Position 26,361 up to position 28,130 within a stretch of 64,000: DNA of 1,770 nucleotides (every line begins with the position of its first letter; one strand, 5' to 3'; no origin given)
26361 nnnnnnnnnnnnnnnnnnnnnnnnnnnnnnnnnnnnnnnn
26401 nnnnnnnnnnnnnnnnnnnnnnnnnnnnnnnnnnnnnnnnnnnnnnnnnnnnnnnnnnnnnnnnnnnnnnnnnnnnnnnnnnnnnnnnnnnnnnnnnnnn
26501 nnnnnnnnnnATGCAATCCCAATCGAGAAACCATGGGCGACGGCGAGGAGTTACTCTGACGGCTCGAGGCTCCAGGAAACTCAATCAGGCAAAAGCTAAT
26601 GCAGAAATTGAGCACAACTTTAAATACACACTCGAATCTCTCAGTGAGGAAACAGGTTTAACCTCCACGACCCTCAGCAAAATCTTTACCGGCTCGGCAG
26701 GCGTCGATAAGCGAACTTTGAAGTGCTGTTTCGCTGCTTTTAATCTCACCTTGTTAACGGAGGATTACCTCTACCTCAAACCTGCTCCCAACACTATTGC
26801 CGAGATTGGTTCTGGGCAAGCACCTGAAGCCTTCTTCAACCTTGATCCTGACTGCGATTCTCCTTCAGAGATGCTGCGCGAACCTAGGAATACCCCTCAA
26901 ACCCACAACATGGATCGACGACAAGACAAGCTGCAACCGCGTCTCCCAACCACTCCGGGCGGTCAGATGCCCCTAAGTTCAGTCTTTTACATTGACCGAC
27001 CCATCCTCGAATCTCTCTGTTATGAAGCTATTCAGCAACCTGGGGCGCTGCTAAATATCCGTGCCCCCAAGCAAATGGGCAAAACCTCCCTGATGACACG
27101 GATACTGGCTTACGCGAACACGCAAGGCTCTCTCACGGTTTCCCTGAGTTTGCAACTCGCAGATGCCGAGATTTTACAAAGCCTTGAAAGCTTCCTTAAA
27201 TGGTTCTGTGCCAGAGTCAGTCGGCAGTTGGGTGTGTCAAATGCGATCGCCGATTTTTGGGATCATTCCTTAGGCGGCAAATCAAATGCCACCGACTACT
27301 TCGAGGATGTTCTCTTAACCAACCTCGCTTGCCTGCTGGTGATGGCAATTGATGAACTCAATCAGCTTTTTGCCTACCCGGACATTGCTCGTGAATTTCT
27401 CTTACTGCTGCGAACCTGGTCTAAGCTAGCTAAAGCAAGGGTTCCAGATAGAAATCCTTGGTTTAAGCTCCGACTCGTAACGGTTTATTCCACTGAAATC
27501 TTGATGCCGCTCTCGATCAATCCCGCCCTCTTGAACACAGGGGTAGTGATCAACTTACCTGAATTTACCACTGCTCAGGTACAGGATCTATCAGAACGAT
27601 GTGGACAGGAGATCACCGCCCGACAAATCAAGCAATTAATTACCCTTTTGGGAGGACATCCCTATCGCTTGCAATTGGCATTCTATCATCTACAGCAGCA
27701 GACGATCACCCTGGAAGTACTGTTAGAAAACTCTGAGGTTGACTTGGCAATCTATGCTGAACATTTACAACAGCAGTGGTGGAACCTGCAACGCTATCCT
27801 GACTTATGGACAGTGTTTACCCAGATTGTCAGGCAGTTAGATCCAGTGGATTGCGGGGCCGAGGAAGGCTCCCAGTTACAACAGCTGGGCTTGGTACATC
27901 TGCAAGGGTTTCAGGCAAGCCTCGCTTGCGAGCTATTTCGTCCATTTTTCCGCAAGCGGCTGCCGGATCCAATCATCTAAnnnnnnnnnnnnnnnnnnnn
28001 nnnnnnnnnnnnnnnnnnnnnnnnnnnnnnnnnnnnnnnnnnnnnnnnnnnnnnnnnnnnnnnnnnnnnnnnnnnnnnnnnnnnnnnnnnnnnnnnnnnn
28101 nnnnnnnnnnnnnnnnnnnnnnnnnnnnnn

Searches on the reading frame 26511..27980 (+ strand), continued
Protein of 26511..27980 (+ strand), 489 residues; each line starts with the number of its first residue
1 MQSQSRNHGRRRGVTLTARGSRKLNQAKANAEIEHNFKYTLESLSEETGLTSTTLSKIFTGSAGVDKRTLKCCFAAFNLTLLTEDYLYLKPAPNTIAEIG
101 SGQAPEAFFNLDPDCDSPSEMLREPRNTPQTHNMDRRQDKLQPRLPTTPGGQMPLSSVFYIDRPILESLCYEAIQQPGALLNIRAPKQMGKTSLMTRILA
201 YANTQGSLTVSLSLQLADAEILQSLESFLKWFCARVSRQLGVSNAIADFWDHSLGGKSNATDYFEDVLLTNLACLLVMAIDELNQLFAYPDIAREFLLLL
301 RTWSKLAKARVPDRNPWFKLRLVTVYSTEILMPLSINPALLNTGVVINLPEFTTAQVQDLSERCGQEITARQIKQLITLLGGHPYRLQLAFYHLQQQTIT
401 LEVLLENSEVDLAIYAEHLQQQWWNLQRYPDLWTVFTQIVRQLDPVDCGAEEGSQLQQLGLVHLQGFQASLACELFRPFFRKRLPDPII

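Call 63: find_encoding_contigs(protein=P0209, flank=5000, max_places=1)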
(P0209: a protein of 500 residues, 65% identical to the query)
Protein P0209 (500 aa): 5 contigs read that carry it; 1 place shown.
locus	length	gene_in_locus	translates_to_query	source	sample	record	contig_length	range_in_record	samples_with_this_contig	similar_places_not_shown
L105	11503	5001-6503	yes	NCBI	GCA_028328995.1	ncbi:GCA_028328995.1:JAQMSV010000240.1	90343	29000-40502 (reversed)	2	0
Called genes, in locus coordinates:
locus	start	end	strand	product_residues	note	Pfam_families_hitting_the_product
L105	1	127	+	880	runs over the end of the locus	PF01411:tRNA-synt_2c, PF07973:tRNA_SAD, PF02272:DHHA1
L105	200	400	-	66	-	PF09957:VapB_antitoxin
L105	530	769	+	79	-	PF15919:HicB_lk_antitox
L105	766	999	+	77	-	PF07927:HicA_toxin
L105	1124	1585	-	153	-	-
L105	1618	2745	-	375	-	-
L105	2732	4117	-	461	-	PF04055:Radical_SAM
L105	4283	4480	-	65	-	-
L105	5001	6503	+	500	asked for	PF14516:AAA_35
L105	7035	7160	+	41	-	-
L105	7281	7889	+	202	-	-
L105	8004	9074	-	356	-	PF10017:Methyltransf_33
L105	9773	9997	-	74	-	-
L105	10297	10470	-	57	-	-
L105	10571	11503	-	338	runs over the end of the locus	PF00044:Gp_dh_N, PF02800:Gp_dh_C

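Call 64: find_encoding_contigs(protein=P0191, flank=5000, max_places=1)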
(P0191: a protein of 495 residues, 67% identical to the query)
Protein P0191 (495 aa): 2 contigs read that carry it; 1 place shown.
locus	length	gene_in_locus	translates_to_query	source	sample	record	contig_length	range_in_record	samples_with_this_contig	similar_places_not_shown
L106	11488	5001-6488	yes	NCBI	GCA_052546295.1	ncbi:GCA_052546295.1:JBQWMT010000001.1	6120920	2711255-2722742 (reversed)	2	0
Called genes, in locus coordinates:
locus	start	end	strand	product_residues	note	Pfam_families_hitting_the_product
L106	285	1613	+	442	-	PF00413:Peptidase_M10 (weak), PF08548:Peptidase_M10_C, PF00353:HemolysinCabind (weak)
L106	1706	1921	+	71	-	-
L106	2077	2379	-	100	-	-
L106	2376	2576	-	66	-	PF09957:VapB_antitoxin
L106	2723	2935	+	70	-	PF15919:HicB_lk_antitox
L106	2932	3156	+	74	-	PF07927:HicA_toxin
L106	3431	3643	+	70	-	PF15919:HicB_lk_antitox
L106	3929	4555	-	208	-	PF13884:Peptidase_S74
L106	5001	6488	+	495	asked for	PF14516:AAA_35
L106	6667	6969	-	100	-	PF11378:DUF3181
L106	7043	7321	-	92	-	PF13239:2TM (weak)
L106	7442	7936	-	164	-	PF01967:MoaC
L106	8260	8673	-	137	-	PF02077:SURF4, PF07291:MauE, PF07681:DoxX, PF02077:SURF4 (weak)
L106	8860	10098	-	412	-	PF01266:DAO (faint), PF07992:Pyr_redox_2, PF13450:NAD_binding_8 (weak), PF13738:Pyr_redox_3 (faint), PF00070:Pyr_redox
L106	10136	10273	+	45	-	-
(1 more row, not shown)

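Call 65: find_encoding_contigs(protein=P0138, flank=5000, max_places=1)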
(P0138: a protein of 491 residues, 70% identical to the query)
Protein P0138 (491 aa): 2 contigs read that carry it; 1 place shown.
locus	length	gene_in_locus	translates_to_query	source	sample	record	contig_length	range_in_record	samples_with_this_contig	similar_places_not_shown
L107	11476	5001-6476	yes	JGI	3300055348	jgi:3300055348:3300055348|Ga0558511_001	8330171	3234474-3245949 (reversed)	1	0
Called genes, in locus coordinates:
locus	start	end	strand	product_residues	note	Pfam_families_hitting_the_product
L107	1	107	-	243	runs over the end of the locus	PF01126:Heme_oxygenase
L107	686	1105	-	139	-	-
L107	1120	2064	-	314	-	-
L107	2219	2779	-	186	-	-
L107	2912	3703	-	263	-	PF01510:Amidase_2, PF01471:PG_binding_1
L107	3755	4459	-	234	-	PF13539:Peptidase_M15_4 (weak), PF01471:PG_binding_1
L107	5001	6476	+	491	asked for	PF14516:AAA_35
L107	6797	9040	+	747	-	PF00686:CBM_20, PF13472:Lipase_GDSL_2, PF08795:DUF1796 (weak)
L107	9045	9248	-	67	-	-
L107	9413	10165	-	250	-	PF00561:Abhydrolase_1 (weak), PF12697:Abhydrolase_6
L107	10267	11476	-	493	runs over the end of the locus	PF00501:AMP-binding, PF13193:AMP-binding_C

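Call 66: find_encoding_contigs(protein=P0161, flank=5000, max_places=1)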
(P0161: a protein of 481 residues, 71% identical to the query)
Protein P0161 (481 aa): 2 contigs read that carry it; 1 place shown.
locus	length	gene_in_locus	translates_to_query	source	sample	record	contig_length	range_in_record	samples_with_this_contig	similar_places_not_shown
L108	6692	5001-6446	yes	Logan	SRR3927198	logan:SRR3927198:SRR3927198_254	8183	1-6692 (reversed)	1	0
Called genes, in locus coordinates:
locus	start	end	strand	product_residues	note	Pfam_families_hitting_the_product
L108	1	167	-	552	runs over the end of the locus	?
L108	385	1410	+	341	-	-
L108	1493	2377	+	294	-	PF01972:SDH_protease, PF25145:NfeD1b_N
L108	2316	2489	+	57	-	PF24807:WD40_CDC20-Fz (weak), PF25174:Beta-prop_THOC3 (weak), PF23381:Beta-prop_IFT122_1st, PF25175:Beta-prop_WDR5 (weak), PF00400:WD40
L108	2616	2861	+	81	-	PF23381:Beta-prop_IFT122_1st, PF24105:Beta-prop_CAF1B_HIR1, PF24807:WD40_CDC20-Fz, PF24814:WD40_Prp19, PF25172:Beta-prop_WDR3_2nd, PF25173:Beta-prop_WDR3_1st, PF25174:Beta-prop_THOC3, PF25175:Beta-prop_WDR5, +18 more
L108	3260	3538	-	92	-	-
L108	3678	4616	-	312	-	-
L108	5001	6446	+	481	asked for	PF14516:AAA_35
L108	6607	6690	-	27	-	?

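Call 78: search_solved_structures(query=A6, max_evalue=1)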
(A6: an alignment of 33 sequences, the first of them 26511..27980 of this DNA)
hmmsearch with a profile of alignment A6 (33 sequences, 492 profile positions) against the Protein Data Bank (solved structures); distinct sequences matched with E-value up to 1: 1.
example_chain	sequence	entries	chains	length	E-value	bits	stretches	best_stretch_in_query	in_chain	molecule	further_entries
9sf2_A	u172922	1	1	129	0.99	11.3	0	35-116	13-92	Transcriptional regulator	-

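Call 84: predict_structure(alignment_id=A6)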
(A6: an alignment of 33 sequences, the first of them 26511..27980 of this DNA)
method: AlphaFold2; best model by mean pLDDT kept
length: 489 residues; sequences in the alignment: 33
mean_pLDDT: 66.1   pTM: 0.40
mean pLDDT of the five models: 66.1, 61.1, 60.2, 58.9, 54.2
residues with pLDDT >= 90: 25; 70-90: 245; 50-70: 112; < 50: 107
segments of 3 or more residues with pLDDT < 50: 1-10, 92-161, 217-222, 251-262, 348-350
pLDDT, mean of each block of 10 residues (from residue 1): 34 78 88 81 84 84 80 92 85 32 24 25 25 28 38 34 61 76 59 68 65 52 62 72 62 43 52 66 70 78 72 64 65 69 56 70 82 86 74 84 84 79 84 91 81 80 74 78 69
secondary structure, 60 per line:
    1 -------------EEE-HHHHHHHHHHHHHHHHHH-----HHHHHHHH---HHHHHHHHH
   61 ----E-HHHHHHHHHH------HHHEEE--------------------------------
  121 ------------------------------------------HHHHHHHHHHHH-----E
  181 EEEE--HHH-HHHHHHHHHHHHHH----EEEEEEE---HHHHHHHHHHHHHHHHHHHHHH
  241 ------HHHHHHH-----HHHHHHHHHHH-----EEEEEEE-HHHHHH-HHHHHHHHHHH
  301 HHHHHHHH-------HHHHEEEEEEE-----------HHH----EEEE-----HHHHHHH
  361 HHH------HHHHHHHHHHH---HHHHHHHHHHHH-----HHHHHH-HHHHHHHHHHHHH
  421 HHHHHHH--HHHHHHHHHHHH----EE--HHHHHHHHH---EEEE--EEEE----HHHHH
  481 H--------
elements in order: E14-16 H18-35 H41-48 H52-60 H67-76 E86-88 H163-174 E180-184 H191-204 E209-215 H219-240 H247-253 H259-269 E275-281 H283-288 H290-308 H316-319 E320-326 E345-348 H354-363 H370-380 H384-395 H401-406 H408-427 H430-441 H450-458 E462-465 E468-471 H476-481

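Call 89: search_dna_similar(query=window:26511-27980:+, collection=plasmids, mode=protein, max_evalue=1e-30, max_rows=25)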
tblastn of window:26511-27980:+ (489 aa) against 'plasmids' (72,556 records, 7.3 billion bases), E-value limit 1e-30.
Records with a match: 38; places in all: 44; records where one place covers at least 80% of the query: 3.
Best place of each record, by identity: <60% 38.
By first word of the organism name: Nostoc 16; Leptolyngbya 5; Calothrix 4; Tolypothrix 3; Candidatus 2; Kovacikia 1; Allocoleopsis 1; Fischerella 1; Crinalium 1; Planktothrix 1; and 3 more.
By predicted mobility (MOB-suite, as given by PLSDB): non-mobilizable 23; mobilizable 10; conjugative 5.
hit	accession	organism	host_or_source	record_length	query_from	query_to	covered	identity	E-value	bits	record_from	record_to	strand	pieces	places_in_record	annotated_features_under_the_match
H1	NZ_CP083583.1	Kovacikia minuta CCNUW1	cell culture,fresh water lake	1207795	13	484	97%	37.3%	1e-78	275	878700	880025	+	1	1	record has no annotation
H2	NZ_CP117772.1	Nostoc sp. UHCC 0926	whole organism,lichen surface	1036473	10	484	97%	34.4%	2e-67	242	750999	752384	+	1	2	none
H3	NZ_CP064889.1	Tolypothrix sp. PCC 7601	Fresh water sample,Fresh water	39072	146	485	70%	42.9%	4e-85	293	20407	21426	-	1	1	AAA-like domain-containing protein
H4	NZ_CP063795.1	Tolypothrix sp. PCC 7712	Soil sample,soil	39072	146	485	70%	42.9%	4e-85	293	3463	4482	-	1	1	AAA-like domain-containing protein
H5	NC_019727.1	Calothrix sp. PCC 6303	-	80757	139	488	72%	41.0%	9e-72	254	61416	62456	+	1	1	AAA-like domain-containing protein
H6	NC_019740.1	Allocoleopsis franciscana PCC 7113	-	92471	146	489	70%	41.3%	3e-75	265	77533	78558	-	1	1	AAA-like domain-containing protein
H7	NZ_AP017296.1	Nostoc sp. NIES-3756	-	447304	149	484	69%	42.2%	1e-77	272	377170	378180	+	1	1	AAA-like domain-containing protein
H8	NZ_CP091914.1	Nostoc sp. UHCC 0870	cell culture,Brackish water, ...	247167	148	484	69%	41.9%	8e-75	263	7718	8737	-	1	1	AAA-like domain-containing protein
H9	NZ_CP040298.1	Nostoc sp. TCL26-01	Leiosporoceros dussii,pure culture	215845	146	484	69%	41.6%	5e-78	273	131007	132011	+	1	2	AAA-like domain-containing protein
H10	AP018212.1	Calothrix brevissima NIES-22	-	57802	89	480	80%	35.9%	5e-61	223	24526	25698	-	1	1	TIR protein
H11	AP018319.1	Nostoc sp. HK-01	-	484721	137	484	71%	40.0%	3e-67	241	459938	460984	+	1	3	TIR protein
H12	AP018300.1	Fischerella sp. NIES-4106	-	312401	146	483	69%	41.0%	8e-73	258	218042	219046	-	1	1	hypothetical protein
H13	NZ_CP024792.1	Nostoc flagelliforme CCNUN1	cell culture,desert soil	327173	134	486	72%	39.0%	2e-71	254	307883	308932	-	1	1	AAA-like domain-containing protein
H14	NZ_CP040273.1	Nostoc sp. C052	Blasia pusilla,pure culture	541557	132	484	72%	39.0%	2e-65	236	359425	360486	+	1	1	AAA-like domain-containing protein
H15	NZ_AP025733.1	Nostoc cf. commune SO-36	-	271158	139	484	71%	39.7%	2e-65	236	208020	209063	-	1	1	AAA-like domain-containing protein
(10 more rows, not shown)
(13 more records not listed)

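Call 91: search_protein_families(library=pfam, proteins=[L096:1317-2678:-, L104:3429-4499:-, L108:3678-4616:-, L105:4283-4480:-, L105:1618-2745:-, L107:2219-2779:-, L089:269-553:-], max_evalue=0.01)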
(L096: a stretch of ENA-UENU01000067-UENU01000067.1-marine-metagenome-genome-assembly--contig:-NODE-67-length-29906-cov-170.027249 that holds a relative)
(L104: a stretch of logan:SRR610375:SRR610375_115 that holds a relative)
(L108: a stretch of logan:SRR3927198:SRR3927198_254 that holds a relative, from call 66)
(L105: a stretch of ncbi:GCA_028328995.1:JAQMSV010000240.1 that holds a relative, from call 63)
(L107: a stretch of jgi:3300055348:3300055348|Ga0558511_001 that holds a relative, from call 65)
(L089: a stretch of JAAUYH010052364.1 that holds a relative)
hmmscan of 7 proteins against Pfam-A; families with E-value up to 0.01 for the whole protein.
L096:1317-2678:- (453 aa): 1 family
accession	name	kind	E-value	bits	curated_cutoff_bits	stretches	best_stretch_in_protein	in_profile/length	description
PF01823.24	MACPF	-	4e-15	57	21.5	1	90-286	6-214/214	MAC/Perforin domain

L104:3429-4499:- (356 aa): 0 families

L108:3678-4616:- (312 aa): 0 families

L105:4283-4480:- (65 aa): 0 families

L105:1618-2745:- (375 aa): 1 family
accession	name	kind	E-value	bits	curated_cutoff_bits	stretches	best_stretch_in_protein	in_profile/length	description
PF13529.12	Peptidase_C39_2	-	1.2e-05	26.4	24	1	23-115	2-96/143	Peptidase_C39 like family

L107:2219-2779:- (186 aa): 0 families

L089:269-553:- (94 aa): 0 families

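Call 95: find_related_loci(query=window:26511-27980:+, collection=viral_contigs, flank=6000)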
Query window:26511-27980:+ (489 aa) in viral_contigs; peptide patterns used: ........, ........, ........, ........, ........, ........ (x = any residue, [..] = any of these).
3 stretches matched a pattern, but none encodes a relative of the query by tblastn (E <= 1e-3).

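Call 97: get_annotated_region(hit=H10, flank=3000)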
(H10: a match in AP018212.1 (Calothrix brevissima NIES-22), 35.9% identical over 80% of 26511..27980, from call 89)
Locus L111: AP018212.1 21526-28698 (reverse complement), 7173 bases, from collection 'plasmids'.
description: Calothrix brevissima NIES-22 plasmid plasmid5 DNA, complete genome
organism: Calothrix brevissima NIES-22 (NCBI taxid 1973478)
taxonomy: Bacteria; Cyanobacteriota; Cyanophyceae; Nostocales; Calotrichaceae; Calothrix; Calothrix brevissima; Calothrix brevissima NIES-22
host: -; source: -; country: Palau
typing (MOB-suite, as given by PLSDB): mobilizable; replicon rep_cluster_1622; relaxase MOBP
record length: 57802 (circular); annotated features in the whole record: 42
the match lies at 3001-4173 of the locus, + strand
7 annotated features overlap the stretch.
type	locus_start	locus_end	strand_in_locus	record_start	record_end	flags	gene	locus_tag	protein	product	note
CDS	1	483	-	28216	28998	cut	-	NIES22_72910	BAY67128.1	hypothetical protein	-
CDS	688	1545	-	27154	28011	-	-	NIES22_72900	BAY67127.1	integrase family protein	-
CDS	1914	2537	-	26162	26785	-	-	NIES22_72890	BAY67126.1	hypothetical protein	-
CDS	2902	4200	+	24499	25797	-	-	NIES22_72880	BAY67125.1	TIR protein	-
CDS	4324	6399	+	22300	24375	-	-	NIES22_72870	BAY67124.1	TPR repeat-containing protein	-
CDS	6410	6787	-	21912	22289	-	-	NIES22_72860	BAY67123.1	hypothetical protein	-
CDS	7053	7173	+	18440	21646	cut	-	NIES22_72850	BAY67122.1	hypothetical protein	-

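Call 98: search_protein_families(library=pfam, proteins=[L111:2902-4200:+, L111:4324-6399:+, L111:1914-2537:-], max_evalue=0.01)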
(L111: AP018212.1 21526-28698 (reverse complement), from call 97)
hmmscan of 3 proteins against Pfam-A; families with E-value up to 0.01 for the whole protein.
L111:2902-4200:+ (432 aa): 4 families
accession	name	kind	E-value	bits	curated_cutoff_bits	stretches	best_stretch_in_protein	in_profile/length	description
PF14516.12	AAA_35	-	2.6e-130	434.5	27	1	101-425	7-330/331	AAA-like domain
PF13443.12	HTH_26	-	0.00042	21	22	0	27-63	13-51/63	Cro/C1-type HTH DNA-binding domain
PF13401.12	AAA_22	-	0.00095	19.9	27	1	136-254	16-110/130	AAA domain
PF01381.28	HTH_3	-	0.003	18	23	0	27-63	12-49/55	Helix-turn-helix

L111:4324-6399:+ (691 aa): 3 families
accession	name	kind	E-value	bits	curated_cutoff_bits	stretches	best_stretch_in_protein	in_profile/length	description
PF14516.12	AAA_35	-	1.1e-28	100.4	27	1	13-362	4-330/331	AAA-like domain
PF02518.31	HATPase_c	-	3.1e-20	73.1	26.4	1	579-688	2-110/111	Histidine kinase-, DNA gyrase B-, and HSP90-like ATPase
PF00512.31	HisKA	-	9.5e-11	42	26.9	1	463-530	3-64/66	His Kinase A (phospho-acceptor) domain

L111:1914-2537:- (207 aa): 1 family
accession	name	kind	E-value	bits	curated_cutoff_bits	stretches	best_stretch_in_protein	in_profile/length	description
PF05685.18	Uma2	-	8e-22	78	27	1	24-172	1-151/172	Putative restriction endonuclease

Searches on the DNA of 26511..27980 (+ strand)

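Call 75: search_rna_families(source=L093, start=4749, end=6001, threshold=evalue, max_evalue=1)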
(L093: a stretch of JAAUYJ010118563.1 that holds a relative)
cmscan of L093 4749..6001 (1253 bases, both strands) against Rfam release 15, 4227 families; matches with E-value up to 1: 3.
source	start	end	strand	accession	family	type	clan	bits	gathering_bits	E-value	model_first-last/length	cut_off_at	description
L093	5348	5434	+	RF00637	mir-276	Gene; miRNA;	-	24.4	62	0.0029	1-90/90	no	mir-276 microRNA precursor family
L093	5369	5414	-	RF00637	mir-276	Gene; miRNA;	-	19.8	62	0.069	24-69/90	no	mir-276 microRNA precursor family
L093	5731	5818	+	RF02763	IsrM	Gene; sRNA;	-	13.2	376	0.49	1-329/329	no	IsrM sRNA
